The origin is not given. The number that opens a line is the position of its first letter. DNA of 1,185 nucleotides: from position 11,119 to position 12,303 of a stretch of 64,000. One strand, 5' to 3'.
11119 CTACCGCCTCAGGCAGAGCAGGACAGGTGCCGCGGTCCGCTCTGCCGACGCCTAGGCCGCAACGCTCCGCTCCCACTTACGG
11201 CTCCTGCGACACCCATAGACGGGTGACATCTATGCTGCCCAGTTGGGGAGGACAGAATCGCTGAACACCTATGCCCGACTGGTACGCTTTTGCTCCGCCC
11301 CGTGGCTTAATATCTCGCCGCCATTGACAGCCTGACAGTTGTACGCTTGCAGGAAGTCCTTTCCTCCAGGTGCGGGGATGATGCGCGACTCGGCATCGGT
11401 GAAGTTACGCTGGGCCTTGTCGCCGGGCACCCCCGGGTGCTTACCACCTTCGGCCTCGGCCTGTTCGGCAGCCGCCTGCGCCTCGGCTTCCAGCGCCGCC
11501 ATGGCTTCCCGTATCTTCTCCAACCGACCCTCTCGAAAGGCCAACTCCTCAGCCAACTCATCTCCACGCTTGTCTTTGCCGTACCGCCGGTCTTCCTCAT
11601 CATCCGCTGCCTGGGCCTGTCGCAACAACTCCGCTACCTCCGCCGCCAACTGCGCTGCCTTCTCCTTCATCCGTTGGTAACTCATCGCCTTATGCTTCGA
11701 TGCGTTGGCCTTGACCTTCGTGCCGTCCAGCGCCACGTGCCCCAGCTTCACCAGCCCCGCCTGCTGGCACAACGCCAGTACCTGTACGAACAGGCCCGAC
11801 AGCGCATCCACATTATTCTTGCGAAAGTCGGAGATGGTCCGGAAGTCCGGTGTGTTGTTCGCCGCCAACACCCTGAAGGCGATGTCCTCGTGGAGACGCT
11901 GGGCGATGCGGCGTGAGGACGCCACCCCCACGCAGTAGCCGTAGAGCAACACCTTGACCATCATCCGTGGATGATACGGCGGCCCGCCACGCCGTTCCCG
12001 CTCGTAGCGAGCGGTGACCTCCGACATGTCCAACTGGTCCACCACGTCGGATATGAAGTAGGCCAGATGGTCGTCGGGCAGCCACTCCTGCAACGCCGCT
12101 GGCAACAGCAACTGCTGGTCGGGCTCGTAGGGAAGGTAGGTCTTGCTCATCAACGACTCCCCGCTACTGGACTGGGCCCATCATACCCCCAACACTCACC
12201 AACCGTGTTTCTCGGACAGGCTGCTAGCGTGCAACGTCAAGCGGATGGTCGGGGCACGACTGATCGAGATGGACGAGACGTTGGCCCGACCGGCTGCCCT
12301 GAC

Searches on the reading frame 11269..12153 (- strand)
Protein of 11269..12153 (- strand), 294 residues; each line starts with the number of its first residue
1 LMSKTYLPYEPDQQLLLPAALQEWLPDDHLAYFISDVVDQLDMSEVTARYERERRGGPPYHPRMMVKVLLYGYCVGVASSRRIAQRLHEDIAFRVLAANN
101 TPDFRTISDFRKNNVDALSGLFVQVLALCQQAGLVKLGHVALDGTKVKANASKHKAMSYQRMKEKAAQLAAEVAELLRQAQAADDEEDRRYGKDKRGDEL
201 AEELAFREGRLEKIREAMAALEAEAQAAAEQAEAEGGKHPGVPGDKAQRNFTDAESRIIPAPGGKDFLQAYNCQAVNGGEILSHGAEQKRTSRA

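Call 17: search_protein_families(library=pfam, proteins=[window:11269-12153:-], max_evalue=0.001)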
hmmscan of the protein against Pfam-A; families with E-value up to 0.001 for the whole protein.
window:11269-12153:- (294 aa): 1 family
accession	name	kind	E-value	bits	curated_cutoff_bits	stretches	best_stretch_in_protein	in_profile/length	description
PF05598.16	DUF772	-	7.9e-18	64.7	23.1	1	56-125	1-74/74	Transposase domain (DUF772)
